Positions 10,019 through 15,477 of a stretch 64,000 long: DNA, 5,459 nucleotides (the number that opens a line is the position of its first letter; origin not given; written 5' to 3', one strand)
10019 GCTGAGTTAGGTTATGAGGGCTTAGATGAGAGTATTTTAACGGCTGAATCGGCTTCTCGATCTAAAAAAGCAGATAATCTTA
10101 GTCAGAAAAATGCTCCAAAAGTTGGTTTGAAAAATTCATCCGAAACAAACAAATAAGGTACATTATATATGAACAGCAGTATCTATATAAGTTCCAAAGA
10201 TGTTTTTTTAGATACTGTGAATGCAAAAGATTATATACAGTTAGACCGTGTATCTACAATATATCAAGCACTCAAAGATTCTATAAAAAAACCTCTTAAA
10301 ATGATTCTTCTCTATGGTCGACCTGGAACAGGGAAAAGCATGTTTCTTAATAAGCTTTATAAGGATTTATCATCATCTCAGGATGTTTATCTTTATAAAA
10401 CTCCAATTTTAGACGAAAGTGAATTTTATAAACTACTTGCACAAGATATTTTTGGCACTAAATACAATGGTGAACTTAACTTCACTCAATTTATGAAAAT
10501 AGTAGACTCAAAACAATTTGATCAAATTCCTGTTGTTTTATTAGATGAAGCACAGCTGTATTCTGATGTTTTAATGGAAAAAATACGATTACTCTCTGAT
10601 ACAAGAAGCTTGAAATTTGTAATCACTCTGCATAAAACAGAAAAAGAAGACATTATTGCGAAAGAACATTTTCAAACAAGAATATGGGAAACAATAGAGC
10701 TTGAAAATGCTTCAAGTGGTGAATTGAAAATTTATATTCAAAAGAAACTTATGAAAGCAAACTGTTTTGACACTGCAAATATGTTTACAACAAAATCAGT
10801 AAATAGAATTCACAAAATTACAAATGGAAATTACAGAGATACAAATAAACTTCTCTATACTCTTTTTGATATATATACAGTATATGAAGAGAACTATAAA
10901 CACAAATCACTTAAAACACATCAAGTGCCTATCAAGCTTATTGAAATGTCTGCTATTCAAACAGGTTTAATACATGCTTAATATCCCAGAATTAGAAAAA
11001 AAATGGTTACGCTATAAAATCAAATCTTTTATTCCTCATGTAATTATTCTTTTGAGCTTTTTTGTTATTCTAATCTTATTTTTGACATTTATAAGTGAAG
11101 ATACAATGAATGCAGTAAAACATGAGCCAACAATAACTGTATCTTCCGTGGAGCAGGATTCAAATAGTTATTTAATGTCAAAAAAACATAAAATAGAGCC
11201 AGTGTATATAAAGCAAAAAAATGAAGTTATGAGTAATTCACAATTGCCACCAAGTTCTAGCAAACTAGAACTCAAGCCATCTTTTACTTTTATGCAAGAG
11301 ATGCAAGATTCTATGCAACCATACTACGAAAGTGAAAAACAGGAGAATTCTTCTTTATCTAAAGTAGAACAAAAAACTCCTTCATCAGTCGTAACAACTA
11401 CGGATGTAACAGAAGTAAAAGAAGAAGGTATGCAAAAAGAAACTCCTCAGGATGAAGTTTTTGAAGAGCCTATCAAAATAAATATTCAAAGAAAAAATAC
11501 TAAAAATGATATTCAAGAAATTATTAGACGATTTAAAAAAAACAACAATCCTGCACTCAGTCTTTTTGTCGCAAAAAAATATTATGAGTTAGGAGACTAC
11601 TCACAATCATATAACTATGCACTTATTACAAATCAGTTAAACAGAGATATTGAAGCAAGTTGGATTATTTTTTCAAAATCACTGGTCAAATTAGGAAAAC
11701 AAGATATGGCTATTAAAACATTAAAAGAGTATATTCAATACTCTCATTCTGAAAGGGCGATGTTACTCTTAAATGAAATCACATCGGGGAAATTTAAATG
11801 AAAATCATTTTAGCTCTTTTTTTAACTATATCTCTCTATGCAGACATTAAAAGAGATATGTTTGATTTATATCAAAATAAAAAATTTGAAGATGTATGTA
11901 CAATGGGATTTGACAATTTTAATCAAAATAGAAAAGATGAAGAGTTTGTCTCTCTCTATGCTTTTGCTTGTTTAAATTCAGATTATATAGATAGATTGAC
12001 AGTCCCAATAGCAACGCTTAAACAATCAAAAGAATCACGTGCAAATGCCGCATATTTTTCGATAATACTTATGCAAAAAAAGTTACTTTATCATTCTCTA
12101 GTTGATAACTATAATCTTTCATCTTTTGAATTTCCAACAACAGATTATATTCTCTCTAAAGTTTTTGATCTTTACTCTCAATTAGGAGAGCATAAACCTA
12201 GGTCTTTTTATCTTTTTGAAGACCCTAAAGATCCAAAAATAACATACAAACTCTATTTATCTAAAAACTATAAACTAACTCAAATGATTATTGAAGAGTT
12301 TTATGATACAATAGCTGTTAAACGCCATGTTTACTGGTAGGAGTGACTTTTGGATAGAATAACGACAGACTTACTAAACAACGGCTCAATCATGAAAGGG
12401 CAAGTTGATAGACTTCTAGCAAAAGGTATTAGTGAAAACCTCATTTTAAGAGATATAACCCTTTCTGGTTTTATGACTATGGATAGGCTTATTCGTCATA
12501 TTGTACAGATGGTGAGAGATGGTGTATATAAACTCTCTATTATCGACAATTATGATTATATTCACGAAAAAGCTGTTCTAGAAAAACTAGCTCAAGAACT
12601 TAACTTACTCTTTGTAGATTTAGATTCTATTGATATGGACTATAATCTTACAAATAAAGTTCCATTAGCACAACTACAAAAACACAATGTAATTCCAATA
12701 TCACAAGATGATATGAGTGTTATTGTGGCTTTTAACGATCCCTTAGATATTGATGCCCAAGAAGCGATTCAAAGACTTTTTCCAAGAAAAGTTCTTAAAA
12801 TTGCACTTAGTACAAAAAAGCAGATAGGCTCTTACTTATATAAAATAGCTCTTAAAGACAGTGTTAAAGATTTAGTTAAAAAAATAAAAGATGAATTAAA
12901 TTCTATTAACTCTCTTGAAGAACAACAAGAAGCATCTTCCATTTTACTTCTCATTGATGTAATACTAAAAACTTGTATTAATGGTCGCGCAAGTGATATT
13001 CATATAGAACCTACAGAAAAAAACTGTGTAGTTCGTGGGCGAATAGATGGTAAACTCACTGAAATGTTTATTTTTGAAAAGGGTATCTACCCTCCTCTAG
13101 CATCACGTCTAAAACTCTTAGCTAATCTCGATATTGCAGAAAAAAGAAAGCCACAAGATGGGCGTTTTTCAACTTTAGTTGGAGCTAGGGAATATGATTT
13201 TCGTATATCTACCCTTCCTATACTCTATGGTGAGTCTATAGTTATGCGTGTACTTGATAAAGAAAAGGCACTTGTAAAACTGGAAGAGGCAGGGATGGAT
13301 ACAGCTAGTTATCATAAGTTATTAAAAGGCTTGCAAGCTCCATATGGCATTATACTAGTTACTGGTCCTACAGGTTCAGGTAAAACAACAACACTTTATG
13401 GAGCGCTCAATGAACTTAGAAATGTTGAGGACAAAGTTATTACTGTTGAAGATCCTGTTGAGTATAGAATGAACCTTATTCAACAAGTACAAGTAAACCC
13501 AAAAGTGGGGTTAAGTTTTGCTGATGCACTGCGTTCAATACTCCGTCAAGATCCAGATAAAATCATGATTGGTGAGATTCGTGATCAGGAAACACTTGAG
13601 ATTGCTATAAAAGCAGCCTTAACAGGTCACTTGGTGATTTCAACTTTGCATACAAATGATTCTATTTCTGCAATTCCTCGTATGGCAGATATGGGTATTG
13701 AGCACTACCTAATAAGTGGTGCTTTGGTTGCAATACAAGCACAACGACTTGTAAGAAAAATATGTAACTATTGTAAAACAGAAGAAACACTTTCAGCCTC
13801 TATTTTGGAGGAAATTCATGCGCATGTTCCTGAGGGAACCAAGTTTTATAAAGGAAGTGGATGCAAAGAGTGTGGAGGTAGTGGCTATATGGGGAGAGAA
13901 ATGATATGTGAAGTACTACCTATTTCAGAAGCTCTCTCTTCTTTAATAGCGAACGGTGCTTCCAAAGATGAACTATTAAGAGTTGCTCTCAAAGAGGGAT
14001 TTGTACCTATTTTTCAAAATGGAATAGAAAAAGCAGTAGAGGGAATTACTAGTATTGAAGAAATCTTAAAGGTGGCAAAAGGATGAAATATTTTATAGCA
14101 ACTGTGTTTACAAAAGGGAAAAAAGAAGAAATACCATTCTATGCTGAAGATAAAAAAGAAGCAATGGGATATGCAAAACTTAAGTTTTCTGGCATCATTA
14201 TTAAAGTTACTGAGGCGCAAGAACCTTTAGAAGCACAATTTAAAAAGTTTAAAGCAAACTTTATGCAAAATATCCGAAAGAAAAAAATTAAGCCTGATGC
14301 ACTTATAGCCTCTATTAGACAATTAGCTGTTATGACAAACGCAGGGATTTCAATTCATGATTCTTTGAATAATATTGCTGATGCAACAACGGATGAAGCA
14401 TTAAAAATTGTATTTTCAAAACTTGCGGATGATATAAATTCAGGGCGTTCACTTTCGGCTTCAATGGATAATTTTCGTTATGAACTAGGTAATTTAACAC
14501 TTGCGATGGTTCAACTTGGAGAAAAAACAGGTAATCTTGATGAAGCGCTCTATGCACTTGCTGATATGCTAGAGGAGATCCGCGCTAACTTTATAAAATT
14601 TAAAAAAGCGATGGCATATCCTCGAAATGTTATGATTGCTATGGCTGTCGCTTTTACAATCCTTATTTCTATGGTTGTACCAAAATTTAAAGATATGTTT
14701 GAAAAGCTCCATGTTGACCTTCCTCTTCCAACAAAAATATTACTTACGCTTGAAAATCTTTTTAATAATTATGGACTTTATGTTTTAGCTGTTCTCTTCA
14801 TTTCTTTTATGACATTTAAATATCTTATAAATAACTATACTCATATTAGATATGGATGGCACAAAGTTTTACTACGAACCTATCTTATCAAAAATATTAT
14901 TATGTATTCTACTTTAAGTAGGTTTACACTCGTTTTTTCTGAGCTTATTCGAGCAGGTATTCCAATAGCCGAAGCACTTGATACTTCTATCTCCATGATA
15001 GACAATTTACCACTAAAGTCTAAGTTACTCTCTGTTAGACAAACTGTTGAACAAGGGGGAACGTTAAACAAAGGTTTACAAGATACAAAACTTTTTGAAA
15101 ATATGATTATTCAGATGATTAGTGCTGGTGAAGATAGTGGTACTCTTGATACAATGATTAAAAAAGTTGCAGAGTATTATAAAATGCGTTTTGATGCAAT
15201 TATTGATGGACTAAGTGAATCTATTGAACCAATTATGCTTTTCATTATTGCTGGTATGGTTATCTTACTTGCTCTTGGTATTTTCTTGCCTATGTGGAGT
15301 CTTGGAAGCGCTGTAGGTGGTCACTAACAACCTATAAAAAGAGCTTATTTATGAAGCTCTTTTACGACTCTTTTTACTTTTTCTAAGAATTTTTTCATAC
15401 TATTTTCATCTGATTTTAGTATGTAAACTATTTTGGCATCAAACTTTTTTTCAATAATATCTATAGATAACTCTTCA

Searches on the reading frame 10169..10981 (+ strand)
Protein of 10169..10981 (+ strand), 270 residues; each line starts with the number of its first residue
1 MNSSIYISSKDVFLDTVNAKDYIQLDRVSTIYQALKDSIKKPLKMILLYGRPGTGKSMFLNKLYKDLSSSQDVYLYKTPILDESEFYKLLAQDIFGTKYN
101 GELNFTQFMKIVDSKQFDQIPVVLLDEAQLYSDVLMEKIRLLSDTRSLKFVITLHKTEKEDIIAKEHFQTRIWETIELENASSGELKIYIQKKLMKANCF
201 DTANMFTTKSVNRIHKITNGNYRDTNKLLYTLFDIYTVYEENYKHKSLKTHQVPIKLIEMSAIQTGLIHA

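Call 62: search_protein_families(library=pfam, proteins=[window:10169-10981:+], max_evalue=0.001)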
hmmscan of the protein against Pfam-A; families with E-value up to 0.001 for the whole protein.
window:10169-10981:+ (270 aa): 10 families
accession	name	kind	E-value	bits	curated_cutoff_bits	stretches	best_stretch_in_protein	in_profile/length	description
PF13401.12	AAA_22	-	2.3e-11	44.5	27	1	44-153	6-121/130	AAA domain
PF09848.15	SLFN-g3_helicase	-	8.1e-08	32.4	24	1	44-133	2-93/354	Schlafen group 3, DNA/RNA helicase domain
PF25199.1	nSTAND_NTPase5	-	1.7e-05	25.1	34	1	14-158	11-136/145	Novel STAND NTPase 5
PF13173.12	AAA_14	-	9.9e-05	22.8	27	1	44-153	3-96/129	AAA domain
PF03796.21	DnaB_C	-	0.00027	20.9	27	1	41-152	17-134/255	DnaB-like helicase C terminal domain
PF00004.35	AAA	-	0.00028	21.8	21.2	0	46-128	1-66/131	ATPase family associated with various cellular activities (AAA)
PF07693.20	KAP_NTPase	-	0.00031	20.5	20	1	29-193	6-95/293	KAP family P-loop domain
PF00910.28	RNA_helicase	-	0.00032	21.6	21.5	0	46-88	1-48/105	RNA helicase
PF13191.12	AAA_16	-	0.00037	21.5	32.6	0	30-71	11-52/167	AAA ATPase domain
PF00265.24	TK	-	0.00062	20.1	20.6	0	45-144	3-101/176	Thymidine kinase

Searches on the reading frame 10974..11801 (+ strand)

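Call 62: search_protein_families(library=pfam, proteins=[window:10974-11801:+], max_evalue=0.001)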
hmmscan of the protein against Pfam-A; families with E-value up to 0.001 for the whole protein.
window:10974-11801:+ (275 aa): 1 family
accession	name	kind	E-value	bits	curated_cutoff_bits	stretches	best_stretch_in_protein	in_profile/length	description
PF12895.13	ANAPC3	-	0.00043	21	27.2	1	191-252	22-81/82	Anaphase-promoting complex, cyclosome, subunit 3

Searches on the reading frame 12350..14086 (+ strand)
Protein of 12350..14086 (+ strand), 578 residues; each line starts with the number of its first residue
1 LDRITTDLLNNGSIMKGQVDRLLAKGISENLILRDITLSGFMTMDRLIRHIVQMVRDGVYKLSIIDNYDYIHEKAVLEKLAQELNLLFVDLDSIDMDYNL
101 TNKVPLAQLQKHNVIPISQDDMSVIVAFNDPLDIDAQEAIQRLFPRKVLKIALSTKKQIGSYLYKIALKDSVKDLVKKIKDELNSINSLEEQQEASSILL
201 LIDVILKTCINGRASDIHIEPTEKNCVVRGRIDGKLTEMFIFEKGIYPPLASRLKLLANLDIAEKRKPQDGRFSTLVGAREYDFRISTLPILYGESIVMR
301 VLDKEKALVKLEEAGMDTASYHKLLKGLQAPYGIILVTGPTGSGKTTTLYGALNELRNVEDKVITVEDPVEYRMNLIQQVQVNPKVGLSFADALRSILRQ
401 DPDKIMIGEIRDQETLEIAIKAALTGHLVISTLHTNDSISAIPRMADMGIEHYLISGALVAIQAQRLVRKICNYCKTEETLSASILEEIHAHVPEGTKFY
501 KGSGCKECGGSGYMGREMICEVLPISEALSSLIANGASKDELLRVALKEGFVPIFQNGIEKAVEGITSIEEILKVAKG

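Call 62: search_protein_families(library=pfam, proteins=[window:12350-14086:+], max_evalue=0.001)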
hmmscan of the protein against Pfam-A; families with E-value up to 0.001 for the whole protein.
window:12350-14086:+ (578 aa): 5 families
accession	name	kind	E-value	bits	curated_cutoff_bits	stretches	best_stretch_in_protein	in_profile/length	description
PF00437.27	T2SSE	-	7.5e-127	423.4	24.9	1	192-573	2-369/370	Type II/IV secretion system protein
PF05157.20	MshEN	-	3.5e-15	56.2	23.1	1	85-163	2-80/90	MshEN domain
PF13401.12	AAA_22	-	2.2e-07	31.7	27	1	333-380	6-54/130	AAA domain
PF25199.1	nSTAND_NTPase5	-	0.00012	22.3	34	1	330-381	39-91/145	Novel STAND NTPase 5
PF01637.24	ATPase_2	-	0.00078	19.7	33.2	0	331-380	19-68/225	ATPase domain predominantly from Archaea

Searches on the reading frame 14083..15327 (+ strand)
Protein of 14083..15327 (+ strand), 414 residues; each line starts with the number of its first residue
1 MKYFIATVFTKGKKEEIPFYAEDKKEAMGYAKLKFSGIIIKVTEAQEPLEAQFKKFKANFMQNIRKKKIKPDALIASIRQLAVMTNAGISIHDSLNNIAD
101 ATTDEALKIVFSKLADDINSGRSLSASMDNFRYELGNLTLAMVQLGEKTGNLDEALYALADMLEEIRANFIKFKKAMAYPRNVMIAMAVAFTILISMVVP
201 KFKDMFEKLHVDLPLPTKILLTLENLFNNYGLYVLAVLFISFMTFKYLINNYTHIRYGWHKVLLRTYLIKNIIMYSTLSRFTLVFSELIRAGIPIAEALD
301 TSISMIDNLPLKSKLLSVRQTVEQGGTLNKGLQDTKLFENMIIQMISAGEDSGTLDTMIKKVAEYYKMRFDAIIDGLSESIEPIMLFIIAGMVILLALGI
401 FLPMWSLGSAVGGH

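Call 62: search_protein_families(library=pfam, proteins=[window:14083-15327:+], max_evalue=0.001)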
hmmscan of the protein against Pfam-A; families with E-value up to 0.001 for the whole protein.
window:14083-15327:+ (414 aa): 1 family
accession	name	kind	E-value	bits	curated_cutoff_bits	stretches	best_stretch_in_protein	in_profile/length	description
PF00482.28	T2SSF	-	3.1e-53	179.5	25.2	2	78-200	2-125/125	Type II secretion system (T2SS), protein F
